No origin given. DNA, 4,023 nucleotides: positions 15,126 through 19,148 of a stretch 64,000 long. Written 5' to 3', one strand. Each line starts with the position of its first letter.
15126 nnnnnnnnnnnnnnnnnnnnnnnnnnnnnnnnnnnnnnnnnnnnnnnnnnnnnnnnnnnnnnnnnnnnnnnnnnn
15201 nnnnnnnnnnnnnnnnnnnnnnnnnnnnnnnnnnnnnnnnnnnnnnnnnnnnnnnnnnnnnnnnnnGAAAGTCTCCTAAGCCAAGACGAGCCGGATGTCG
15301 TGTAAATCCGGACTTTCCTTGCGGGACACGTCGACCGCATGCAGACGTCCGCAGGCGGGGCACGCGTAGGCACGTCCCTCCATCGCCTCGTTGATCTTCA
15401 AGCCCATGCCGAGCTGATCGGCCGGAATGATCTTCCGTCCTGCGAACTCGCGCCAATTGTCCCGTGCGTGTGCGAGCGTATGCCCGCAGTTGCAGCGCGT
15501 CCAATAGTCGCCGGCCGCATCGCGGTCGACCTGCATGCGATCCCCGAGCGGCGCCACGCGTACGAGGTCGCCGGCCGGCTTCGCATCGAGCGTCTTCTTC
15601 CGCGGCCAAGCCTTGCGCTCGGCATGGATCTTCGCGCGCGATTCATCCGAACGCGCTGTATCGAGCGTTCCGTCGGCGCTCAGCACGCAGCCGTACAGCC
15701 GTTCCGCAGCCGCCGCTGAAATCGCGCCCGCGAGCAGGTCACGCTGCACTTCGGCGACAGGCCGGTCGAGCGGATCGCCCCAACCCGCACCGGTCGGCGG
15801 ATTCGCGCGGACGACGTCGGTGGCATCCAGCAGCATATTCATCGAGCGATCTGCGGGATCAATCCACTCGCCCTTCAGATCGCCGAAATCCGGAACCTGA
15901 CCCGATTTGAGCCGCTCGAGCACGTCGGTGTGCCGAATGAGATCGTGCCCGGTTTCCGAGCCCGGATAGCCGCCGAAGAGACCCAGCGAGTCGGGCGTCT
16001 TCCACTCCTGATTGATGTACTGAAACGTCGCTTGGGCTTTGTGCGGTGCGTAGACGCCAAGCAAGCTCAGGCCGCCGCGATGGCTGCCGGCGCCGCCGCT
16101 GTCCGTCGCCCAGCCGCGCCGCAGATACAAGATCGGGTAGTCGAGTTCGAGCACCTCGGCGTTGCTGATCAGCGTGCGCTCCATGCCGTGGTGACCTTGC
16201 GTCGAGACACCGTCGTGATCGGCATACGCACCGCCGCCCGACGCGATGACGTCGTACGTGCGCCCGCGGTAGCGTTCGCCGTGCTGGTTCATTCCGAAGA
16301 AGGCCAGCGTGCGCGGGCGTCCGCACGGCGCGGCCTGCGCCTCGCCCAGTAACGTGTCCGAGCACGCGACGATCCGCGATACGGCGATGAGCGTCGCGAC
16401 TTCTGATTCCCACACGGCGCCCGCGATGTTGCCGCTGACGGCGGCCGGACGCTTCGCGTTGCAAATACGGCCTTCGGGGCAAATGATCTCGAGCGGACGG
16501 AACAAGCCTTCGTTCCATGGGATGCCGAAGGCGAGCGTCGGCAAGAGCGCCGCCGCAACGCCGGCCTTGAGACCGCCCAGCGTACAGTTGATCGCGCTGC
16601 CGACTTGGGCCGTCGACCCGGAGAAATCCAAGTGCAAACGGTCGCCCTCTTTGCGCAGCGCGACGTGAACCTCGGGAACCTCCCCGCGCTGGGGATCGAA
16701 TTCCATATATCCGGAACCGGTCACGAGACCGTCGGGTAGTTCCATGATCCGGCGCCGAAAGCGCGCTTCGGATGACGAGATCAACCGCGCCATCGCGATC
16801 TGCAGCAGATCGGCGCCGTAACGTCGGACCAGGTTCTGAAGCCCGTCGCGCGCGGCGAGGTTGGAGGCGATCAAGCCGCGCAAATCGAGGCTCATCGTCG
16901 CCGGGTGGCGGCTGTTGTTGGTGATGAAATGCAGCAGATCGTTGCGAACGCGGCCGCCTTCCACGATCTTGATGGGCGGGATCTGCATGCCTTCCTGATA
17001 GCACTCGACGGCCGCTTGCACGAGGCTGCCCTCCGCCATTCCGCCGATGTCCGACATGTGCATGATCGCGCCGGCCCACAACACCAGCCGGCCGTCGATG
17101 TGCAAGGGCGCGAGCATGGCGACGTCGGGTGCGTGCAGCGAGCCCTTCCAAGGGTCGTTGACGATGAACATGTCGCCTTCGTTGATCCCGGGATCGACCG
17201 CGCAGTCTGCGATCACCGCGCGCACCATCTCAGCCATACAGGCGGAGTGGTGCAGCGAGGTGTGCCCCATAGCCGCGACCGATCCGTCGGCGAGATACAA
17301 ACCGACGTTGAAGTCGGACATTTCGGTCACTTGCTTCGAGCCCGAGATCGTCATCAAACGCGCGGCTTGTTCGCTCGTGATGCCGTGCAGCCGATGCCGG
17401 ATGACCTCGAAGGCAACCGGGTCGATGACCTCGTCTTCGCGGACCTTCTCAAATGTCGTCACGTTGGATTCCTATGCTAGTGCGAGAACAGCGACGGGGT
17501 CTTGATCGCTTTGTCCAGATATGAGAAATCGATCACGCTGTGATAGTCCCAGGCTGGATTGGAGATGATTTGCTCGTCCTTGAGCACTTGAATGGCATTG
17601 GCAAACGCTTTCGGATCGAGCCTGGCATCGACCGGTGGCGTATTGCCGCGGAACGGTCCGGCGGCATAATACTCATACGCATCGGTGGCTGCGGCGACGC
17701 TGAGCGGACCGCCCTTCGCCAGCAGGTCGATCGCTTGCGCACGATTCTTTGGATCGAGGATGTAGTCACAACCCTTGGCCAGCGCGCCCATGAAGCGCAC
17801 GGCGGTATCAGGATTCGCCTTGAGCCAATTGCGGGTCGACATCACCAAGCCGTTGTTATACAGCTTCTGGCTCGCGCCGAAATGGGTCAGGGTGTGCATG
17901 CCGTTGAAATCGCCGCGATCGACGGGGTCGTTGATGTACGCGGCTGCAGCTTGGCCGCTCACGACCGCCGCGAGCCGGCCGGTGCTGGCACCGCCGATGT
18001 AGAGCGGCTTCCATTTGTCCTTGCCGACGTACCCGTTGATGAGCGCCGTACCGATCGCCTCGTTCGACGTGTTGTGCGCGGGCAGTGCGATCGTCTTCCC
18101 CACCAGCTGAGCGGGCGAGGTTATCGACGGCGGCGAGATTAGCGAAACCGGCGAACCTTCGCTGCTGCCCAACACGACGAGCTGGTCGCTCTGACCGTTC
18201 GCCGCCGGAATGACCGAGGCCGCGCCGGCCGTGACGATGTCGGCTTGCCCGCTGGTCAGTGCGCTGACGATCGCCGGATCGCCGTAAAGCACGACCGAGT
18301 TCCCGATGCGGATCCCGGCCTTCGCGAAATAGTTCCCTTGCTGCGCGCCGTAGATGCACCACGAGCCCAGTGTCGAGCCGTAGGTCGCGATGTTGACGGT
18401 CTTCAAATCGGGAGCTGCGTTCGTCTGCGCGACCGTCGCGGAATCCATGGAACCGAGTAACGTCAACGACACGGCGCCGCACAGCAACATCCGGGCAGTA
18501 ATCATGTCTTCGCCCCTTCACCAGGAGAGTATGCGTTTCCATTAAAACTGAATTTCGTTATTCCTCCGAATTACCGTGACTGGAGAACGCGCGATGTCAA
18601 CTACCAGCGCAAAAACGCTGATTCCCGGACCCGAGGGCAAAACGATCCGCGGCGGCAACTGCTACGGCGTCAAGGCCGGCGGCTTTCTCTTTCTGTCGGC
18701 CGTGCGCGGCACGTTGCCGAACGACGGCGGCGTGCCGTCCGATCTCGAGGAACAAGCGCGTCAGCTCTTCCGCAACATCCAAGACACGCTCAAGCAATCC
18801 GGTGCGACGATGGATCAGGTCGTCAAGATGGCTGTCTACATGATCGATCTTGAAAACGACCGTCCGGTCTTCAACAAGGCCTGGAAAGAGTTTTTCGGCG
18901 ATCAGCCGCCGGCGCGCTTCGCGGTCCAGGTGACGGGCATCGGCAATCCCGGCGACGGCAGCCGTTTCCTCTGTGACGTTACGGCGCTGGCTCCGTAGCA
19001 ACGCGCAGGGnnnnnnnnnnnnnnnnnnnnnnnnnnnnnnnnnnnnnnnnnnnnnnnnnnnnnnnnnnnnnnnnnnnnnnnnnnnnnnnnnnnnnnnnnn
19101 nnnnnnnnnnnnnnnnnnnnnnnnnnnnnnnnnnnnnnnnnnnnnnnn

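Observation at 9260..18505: Six-gene operon: SBP / HyuB-gamma / SIP flavin reductase / HyuA / leaderless PBP-fold protein / HyuB-gamma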

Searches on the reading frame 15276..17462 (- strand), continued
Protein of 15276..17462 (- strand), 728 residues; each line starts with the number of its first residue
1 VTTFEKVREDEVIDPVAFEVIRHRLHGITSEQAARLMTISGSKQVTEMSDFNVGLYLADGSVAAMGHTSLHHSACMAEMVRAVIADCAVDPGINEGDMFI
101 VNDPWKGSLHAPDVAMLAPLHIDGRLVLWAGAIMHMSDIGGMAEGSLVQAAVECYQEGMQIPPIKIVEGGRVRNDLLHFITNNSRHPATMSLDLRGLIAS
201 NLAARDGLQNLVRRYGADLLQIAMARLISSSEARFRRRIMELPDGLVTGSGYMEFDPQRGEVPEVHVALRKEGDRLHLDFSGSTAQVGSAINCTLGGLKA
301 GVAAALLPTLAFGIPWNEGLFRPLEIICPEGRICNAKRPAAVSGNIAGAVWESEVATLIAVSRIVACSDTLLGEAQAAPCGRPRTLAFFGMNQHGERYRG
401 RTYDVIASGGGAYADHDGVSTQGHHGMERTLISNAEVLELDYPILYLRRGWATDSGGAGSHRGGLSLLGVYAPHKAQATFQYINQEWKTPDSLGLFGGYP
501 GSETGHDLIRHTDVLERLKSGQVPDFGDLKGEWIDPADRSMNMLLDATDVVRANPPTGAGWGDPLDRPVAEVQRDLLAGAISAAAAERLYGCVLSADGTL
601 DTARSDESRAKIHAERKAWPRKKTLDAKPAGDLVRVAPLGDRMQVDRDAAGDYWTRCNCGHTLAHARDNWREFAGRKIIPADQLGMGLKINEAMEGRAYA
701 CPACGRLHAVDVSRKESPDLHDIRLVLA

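Call 87: get_annotated_region(hit=H1, flank=9000)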
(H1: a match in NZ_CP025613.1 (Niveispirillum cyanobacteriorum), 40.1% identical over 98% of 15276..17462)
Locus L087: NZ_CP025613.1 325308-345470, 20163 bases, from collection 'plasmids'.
description: Niveispirillum cyanobacteriorum strain TH16 plasmid unnamed1, complete sequence
organism: Niveispirillum cyanobacteriorum (NCBI taxid 1612173)
taxonomy: Bacteria; Pseudomonadota; Alphaproteobacteria; Rhodospirillales; Azospirillaceae; Niveispirillum; Niveispirillum cyanobacteriorum
host: -; source: sing cell,cyanobacterial aggregates; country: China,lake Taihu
typing (MOB-suite, as given by PLSDB): non-mobilizable; mating-pair formation MPF_T
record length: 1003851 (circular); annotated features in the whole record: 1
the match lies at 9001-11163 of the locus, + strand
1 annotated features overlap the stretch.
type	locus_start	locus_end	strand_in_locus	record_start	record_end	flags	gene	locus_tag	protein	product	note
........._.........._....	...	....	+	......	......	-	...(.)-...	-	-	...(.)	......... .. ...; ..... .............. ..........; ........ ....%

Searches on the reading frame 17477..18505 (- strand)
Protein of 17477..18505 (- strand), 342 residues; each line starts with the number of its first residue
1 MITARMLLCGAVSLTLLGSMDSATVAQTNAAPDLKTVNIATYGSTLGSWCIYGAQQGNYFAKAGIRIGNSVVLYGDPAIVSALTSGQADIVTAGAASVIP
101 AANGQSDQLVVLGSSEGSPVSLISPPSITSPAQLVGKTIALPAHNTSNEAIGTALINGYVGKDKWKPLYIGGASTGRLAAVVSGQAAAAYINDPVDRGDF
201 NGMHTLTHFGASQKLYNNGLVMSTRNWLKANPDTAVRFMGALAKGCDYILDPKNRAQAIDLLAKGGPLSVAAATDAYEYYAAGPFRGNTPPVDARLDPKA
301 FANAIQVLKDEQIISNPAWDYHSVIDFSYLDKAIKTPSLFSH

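Call 4: search_protein_families(library=pfam, proteins=[window:17477-18505:-], max_evalue=0.01)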
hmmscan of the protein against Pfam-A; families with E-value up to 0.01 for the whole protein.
window:17477-18505:- (342 aa): 2 families
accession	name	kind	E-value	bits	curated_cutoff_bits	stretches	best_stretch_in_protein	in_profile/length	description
PF09084.16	NMT1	-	5e-14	53.1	20.5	1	51-252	7-213/216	NMT1/THI5 like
PF12974.12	Phosphonate-bd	-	0.0018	18.2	27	1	77-194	40-165/242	ABC transporter, phosphonate, periplasmic substrate-binding protein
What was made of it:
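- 17477..18505 (-): First gene of the operon. Periplasmic NMT1/SsuA-type solute-binding protein, 342 aa, with an N-terminal leader. Pfam NMT1 5e-14 (call 4).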

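Call 5: search_protein_families(library=ncbifam, proteins=[window:17477-18505:-], max_evalue=0.01)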
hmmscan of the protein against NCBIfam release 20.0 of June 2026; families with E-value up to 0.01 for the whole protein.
window:17477-18505:- (342 aa): 4 families
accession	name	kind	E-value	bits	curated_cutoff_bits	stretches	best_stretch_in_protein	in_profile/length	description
TIGR01728.1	SsuA_fam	subfamily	2.3e-06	27.1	163.5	1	54-273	17-238/290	aliphatic sulfonate ABC transporter substrate-binding protein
NF040735.1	SBP_SaoX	equivalog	1.5e-05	24.3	300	1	66-257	29-226/330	ABC transporter substrate-binding subunit SaoX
NF008553.0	PRK11480.1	equivalog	6.1e-05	22.4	490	1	53-157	38-143/320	taurine ABC transporter substrate-binding protein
TIGR01729.1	taurine_ABC_bnd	equivalog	0.0079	15.6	304.25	0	78-194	39-156/300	taurine ABC transporter substrate-binding protein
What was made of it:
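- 17477..18505 (-): NCBIfam gives only weak SsuA/taurine-family hits (call 5).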

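Call 77: search_protein_families(library=ncbifam, proteins=[window:17477-18505:-], max_evalue=0.01)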
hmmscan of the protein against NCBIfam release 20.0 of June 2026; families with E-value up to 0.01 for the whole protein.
window:17477-18505:- (342 aa): 4 families
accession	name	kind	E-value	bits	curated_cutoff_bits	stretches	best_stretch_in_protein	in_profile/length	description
TIGR01728.1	SsuA_fam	subfamily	2.3e-06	27.1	163.5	1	54-273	17-238/290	aliphatic sulfonate ABC transporter substrate-binding protein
NF040735.1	SBP_SaoX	equivalog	1.5e-05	24.3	300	1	66-257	29-226/330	ABC transporter substrate-binding subunit SaoX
NF008553.0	PRK11480.1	equivalog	6.1e-05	22.4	490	1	53-157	38-143/320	taurine ABC transporter substrate-binding protein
TIGR01729.1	taurine_ABC_bnd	equivalog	0.0079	15.6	304.25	0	78-194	39-156/300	taurine ABC transporter substrate-binding protein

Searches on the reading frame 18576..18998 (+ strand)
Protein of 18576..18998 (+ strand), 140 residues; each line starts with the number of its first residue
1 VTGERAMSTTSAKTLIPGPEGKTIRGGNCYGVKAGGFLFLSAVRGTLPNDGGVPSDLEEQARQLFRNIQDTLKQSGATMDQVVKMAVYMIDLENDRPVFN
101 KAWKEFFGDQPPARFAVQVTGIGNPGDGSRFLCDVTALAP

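Call 61: search_protein_families(library=pfam, proteins=[window:18576-18998:+], max_evalue=0.0001)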
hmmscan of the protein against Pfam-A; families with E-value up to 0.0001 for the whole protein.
window:18576-18998:+ (140 aa): 1 family
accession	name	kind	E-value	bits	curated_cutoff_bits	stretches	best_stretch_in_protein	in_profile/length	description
PF01042.26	Ribonuc_L-PSP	-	7.2e-18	65.2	27.3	1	31-122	14-107/121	Endoribonuclease L-PSP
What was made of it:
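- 18597..18998 (+): RidA/Rid-family deaminase gene on the opposite strand. It separates the operon from the upstream unit. Pfam Ribonuc_L-PSP 7.2e-18 (call 61).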

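Call 77: search_protein_families(library=ncbifam, proteins=[window:18597-18998:+], max_evalue=0.01)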
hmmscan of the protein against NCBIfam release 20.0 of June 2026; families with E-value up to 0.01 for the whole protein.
window:18597-18998:+ (133 aa): 3 families
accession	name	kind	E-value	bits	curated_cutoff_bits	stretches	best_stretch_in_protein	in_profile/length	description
TIGR00004.1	TIGR00004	subfamily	1.8e-16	60.5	106.25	1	23-114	18-110/125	Rid family detoxifying hydrolase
NF008490.0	PRK11401.1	equivalog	1.3e-10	41.2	222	1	19-113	15-111/129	enamine/imine deaminase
TIGR03610.1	RutC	equivalog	5.8e-08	32.9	169.1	1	24-113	21-110/127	pyrimidine utilization protein C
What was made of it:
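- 18597..18998 (+): NCBIfam Rid family 1.8e-16 (call 77).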
